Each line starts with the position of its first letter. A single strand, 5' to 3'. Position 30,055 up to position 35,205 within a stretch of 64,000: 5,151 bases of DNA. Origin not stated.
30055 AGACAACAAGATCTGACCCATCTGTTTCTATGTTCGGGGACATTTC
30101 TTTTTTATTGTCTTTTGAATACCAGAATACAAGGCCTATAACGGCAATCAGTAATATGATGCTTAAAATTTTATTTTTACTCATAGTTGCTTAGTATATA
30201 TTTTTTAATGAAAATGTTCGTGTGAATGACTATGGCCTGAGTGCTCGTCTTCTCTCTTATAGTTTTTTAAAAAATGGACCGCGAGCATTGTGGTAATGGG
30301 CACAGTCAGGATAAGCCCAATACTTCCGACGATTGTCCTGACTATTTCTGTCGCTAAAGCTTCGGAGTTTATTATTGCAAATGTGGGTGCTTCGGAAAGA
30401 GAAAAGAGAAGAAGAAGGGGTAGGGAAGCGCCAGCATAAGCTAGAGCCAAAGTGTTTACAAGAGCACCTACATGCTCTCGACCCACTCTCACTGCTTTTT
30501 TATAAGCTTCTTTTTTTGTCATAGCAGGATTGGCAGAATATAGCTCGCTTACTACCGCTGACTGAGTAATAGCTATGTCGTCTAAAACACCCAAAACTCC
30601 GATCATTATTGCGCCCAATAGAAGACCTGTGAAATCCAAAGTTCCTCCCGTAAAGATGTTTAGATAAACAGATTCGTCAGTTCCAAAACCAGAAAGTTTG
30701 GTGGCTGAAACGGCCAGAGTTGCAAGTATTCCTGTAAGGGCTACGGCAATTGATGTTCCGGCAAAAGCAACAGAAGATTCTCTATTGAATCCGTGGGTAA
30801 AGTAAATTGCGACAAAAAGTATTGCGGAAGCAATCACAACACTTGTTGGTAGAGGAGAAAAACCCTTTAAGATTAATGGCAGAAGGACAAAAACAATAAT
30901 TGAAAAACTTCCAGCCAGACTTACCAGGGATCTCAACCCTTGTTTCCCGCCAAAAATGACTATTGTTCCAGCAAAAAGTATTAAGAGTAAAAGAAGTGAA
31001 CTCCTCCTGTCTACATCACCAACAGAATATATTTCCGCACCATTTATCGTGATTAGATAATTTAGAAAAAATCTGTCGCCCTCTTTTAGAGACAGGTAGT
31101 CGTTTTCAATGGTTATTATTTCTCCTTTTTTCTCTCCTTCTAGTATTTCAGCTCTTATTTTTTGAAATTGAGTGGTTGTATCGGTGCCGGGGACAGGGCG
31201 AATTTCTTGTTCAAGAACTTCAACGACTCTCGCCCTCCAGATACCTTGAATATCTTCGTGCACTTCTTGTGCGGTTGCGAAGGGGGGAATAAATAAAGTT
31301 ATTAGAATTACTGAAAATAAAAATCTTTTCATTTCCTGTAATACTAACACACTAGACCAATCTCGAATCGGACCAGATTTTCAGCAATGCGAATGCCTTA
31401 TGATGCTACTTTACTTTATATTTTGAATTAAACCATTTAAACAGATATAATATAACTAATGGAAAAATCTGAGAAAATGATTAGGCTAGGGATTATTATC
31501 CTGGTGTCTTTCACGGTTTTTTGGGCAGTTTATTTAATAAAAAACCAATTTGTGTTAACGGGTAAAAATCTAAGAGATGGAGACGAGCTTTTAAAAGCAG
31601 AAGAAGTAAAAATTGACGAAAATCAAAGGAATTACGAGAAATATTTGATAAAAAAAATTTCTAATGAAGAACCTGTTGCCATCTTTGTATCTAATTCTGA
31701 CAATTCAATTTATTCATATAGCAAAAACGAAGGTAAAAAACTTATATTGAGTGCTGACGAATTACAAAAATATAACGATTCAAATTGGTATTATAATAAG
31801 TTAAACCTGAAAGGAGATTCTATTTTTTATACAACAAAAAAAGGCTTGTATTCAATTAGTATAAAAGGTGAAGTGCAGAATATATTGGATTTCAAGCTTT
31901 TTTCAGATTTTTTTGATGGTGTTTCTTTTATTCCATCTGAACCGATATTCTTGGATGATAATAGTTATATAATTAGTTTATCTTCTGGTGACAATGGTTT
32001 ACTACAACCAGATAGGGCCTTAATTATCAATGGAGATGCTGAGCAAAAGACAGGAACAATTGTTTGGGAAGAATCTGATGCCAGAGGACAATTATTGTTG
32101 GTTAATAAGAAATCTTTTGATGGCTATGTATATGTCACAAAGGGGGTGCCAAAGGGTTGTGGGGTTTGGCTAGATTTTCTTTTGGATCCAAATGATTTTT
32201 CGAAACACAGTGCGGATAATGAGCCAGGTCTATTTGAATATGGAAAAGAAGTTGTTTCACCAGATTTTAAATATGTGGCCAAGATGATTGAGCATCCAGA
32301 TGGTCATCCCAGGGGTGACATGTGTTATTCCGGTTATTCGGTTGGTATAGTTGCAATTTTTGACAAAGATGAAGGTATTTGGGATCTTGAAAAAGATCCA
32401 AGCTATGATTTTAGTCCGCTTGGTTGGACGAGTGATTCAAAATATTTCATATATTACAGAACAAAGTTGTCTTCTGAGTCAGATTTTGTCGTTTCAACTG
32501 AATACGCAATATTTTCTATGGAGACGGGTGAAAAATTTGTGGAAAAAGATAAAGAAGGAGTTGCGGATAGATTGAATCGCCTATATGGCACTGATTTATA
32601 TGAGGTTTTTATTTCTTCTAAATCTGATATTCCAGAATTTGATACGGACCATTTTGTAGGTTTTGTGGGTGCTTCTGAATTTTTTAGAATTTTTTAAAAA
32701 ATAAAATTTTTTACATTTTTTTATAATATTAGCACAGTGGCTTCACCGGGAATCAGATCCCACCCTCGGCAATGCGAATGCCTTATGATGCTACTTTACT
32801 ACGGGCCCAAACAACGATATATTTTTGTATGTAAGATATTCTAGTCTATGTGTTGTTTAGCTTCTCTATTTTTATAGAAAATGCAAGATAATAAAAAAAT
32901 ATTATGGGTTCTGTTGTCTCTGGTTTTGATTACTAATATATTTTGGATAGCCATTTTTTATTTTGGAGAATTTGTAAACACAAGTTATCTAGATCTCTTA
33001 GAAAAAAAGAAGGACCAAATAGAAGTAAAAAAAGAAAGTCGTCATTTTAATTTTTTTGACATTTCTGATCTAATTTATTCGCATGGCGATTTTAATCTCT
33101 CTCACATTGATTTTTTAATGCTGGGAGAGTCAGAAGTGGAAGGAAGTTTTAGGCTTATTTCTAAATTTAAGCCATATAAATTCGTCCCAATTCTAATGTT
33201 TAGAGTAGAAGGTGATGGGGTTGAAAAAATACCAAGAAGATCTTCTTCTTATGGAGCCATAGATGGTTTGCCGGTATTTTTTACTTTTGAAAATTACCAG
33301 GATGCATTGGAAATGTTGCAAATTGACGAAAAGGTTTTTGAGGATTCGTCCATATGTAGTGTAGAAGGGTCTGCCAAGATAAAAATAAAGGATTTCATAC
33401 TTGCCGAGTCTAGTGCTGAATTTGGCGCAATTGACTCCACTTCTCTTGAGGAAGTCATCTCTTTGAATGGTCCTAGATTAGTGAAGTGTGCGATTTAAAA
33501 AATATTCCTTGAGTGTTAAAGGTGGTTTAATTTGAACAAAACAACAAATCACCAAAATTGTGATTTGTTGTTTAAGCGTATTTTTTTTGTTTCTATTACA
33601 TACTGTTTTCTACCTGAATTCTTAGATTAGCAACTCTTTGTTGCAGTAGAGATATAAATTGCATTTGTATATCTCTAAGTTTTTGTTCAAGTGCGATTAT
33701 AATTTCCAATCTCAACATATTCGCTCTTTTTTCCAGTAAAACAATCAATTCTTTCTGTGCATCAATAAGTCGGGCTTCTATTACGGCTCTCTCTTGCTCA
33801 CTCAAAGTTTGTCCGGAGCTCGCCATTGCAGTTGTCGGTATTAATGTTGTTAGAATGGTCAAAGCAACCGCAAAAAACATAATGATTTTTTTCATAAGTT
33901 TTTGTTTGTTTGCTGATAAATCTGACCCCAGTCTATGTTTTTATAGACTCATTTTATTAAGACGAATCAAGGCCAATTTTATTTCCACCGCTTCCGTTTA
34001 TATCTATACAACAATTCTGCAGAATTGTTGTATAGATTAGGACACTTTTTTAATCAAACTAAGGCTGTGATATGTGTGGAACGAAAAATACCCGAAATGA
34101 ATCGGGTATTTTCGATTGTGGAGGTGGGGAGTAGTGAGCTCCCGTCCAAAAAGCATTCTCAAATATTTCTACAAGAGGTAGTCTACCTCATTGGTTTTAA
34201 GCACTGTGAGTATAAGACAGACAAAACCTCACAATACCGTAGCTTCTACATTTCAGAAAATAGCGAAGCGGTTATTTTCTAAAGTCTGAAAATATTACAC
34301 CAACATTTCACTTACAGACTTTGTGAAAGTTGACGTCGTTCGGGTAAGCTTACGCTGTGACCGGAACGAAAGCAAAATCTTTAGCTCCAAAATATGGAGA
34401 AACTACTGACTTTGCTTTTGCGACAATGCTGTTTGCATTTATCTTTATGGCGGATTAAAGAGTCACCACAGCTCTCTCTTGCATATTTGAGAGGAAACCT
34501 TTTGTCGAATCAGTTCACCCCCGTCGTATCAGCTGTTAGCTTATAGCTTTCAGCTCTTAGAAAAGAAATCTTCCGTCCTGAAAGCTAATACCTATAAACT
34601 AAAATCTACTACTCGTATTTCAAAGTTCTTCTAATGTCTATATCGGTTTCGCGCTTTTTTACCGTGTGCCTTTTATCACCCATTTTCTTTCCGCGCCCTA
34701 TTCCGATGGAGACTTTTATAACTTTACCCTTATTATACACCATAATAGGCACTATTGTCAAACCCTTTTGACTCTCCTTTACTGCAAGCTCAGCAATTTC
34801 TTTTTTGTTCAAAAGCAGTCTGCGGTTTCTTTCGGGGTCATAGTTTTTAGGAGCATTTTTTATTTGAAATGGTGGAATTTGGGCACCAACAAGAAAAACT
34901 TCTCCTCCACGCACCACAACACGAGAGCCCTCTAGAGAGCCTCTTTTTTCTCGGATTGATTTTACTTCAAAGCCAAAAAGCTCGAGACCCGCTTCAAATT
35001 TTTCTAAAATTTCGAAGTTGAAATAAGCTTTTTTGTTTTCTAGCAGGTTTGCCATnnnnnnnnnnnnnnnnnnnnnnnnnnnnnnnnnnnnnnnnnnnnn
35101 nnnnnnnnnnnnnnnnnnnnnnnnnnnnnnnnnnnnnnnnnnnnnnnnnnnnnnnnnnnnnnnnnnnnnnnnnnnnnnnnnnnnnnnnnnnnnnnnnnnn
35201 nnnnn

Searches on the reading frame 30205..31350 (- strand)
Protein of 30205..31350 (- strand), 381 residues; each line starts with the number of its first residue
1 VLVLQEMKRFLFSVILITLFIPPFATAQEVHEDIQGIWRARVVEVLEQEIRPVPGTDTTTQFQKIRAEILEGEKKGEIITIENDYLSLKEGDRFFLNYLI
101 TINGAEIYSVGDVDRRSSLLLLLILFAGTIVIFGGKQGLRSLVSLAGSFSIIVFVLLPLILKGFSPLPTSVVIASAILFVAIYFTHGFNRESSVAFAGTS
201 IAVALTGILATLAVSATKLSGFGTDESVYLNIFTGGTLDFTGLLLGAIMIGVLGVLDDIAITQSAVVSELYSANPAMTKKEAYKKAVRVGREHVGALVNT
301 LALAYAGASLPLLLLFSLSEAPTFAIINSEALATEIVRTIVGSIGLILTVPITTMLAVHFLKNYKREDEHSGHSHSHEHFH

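Call 37: search_protein_families(library=pfam, proteins=[window:30205-31350:-], max_evalue=0.01)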
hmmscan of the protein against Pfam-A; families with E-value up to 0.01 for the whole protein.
window:30205-31350:- (381 aa): 1 family
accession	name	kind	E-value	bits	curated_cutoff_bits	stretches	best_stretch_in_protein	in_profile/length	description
PF07907.16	YibE_F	-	7.4e-73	245.5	27.2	1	119-357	1-239/241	YibE/F-like protein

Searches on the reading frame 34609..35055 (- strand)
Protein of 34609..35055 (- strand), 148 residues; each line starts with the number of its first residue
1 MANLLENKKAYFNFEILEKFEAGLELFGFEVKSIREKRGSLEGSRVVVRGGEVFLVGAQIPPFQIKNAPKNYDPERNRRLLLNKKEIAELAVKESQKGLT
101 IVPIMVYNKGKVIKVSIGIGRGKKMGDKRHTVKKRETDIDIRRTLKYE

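Call 7: search_protein_families(library=pfam, proteins=[window:34609-35055:-])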
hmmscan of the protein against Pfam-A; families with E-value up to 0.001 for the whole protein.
window:34609-35055:- (148 aa): 1 family
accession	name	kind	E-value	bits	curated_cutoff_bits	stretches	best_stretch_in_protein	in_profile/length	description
PF01668.23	SmpB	-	5.4e-46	156.5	27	1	5-146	2-142/143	SmpB protein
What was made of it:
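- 34609..35055 (-): smpB, the protein partner of tmRNA (148 aa from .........). Pfam SmpB at 156.5 bits, E=5.4e-46 (call 7).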

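Call 8: find_related_loci(query=window:34612-35055:-, collection=genome_contigs, flank=3000)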
Query window:34612-35055:- (148 aa) in genome_contigs; peptide patterns used: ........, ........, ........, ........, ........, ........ (x = any residue, [..] = any of these).
599 stretches matched a pattern (row limit reached: there are more); 330 encode a relative of the query (tblastn E <= 1e-3); the best 80 are kept; 80 distinct loci.
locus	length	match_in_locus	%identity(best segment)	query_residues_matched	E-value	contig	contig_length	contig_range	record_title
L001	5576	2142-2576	67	3-147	1e-62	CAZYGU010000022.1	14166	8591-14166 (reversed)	MAG TPA_asm: uncultured Candidatus Saccharibacteria bacterium isolate SRP278252_co2_822 genome assembly, contig: NODE_89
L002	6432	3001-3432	69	3-146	3e-62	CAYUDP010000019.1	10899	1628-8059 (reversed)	MAG TPA_asm: uncultured Candidatus Saccharibacteria bacterium isolate SRP135725_co1_408 genome assembly, contig: NODE_84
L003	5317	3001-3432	67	3-146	3e-62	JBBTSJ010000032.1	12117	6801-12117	MAG: Patescibacteria group bacterium isolate H43-bin029_1 H43_bin029_1_000000000032, whole genome shotgun sequence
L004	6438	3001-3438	65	3-148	1e-61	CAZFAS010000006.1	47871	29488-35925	MAG TPA_asm: uncultured Candidatus Saccharibacteria bacterium isolate SRP278252_co2_162 genome assembly, contig: NODE_12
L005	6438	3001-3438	66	1-146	4e-61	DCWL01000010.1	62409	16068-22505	MAG TPA_asm: Patescibacteria group bacterium UBA2163 UBA2163_contig_5876, whole genome shotgun sequence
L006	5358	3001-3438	64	1-146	1e-60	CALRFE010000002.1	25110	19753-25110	MAG: Candidatus Nomurabacteria bacterium isolate Ike-100m-32 genome assembly, contig: Ike-100-c675, whole genome shotgun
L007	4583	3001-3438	65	1-146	2e-60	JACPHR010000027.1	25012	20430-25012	MAG: Candidatus Taylorbacteria bacterium isolate NC_groundwater_419_Ag_B-0.1um_49_17 GD18-4_B1_scaffold_1660773, whole g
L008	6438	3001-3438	64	1-146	2e-60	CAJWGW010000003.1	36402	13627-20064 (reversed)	TPA_asm: uncultured bacterium isolate ERR599060_bin.41_MetaBAT_v2.12.1_MAG genome assembly, contig: NODE_248_length_3640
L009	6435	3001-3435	67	4-148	2e-60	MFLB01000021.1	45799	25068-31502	MAG: Candidatus Kaiserbacteria bacterium RIFCSPHIGHO2_01_FULL_58_22 rifcsphigho2_01_scaffold_2663, whole genome shotgun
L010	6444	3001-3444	66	1-148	6e-60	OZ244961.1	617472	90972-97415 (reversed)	MAG: Candidatus Paceibacterota bacterium isolate 63aa3da3-3836-4a92-b552-87f0a2bd5cc7 genome assembly, chromosome: 1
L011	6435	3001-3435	67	4-148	6e-60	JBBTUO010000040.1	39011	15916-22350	MAG: Patescibacteria group bacterium isolate H41-bin128_1 H41_bin128_1_000000000040, whole genome shotgun sequence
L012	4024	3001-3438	65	3-148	4e-60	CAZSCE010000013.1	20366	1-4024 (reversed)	MAG TPA_asm: uncultured Candidatus Saccharibacteria bacterium isolate SRP272421_co1_693 genome assembly, contig: NODE_70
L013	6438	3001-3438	64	1-146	3e-59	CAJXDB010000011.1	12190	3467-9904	TPA_asm: uncultured bacterium isolate ERR599062_bin.104_MetaBAT_v2.12.1_MAG genome assembly, contig: NODE_4609_length_12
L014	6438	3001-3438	64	1-146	4e-59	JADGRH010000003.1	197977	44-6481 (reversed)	MAG: Candidatus Paceibacterota bacterium isolate Chersky_89 k127_20491158, whole genome shotgun sequence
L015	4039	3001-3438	64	1-146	4e-59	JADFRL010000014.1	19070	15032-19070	MAG: Patescibacteria group bacterium isolate B86T1L10 B86T1L10_NODE4050, whole genome shotgun sequence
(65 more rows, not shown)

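Call 14: find_homologous_proteins(query=window:34612-35055:-, max_evalue=1e-40)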
Query window:34612-35055:- (148 aa): 2866 proteins with E <= 1e-40 among 4666 candidates; the best 120 are listed.
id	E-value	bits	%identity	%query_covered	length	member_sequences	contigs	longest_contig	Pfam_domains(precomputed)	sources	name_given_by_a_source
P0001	4.2e-88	310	100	100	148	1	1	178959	PF01668.24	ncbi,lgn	-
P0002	2.2e-69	250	82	100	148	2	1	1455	PF01668.24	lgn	-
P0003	6.7e-60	219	69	97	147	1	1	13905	PF01668.24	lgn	-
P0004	1.7e-59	218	69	97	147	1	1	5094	PF01668.24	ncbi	-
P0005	7.0e-59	216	67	97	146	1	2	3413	PF01668.24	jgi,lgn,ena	-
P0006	9.4e-59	215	67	99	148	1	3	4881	PF01668.24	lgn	-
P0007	1.4e-58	215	70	99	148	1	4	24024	PF01668.24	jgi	jgi:SsrA-binding protein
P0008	1.5e-58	215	71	99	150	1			PF01668.24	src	-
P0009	2.0e-58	214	70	98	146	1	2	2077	PF01668.24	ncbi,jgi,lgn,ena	-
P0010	3.0e-58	214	68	89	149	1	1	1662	PF01668.24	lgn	-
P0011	5.4e-58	213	68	97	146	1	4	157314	PF01668.24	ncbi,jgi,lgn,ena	-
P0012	9.3e-58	212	70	99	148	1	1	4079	PF01668.24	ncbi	-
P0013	1.0e-57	212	69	98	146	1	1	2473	PF01668.24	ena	-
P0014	1.0e-57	212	67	99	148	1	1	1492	PF01668.24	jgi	jgi:SsrA-binding protein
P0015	1.5e-57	211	68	100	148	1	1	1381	PF01668.24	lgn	-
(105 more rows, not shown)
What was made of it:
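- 34609..35055 (-): Homologues start at this Met (calls 8, 14).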

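Call 15: find_encoding_contigs(protein=P0002, flank=3000)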
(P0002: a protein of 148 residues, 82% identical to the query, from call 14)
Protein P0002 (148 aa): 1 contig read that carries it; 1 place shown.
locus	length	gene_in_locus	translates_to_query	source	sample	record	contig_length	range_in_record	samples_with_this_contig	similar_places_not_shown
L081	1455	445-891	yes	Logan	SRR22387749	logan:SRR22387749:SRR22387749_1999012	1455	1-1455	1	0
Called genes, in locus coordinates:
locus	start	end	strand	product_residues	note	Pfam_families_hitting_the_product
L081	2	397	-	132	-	?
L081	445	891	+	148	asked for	PF01668:SmpB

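Call 16: find_encoding_contigs(protein=P0001, flank=1500, max_places=4)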
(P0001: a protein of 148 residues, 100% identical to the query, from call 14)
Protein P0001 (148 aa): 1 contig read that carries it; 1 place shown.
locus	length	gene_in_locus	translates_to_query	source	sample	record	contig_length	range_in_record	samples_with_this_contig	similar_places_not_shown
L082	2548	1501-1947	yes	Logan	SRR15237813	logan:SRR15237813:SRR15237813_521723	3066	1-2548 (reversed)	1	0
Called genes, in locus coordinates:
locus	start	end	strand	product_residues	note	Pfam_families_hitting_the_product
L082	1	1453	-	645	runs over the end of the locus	PF00004:AAA, PF23902:AAA_lid_PRS2_C (faint), PF17862:AAA_lid_3, PF01434:Peptidase_M41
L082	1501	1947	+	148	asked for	PF01668:SmpB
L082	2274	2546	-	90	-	?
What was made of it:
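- An identical sequence occurs in an independent Logan assembly (L082, call 16). An independent assembly has the identical sequence (L082, call 16).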
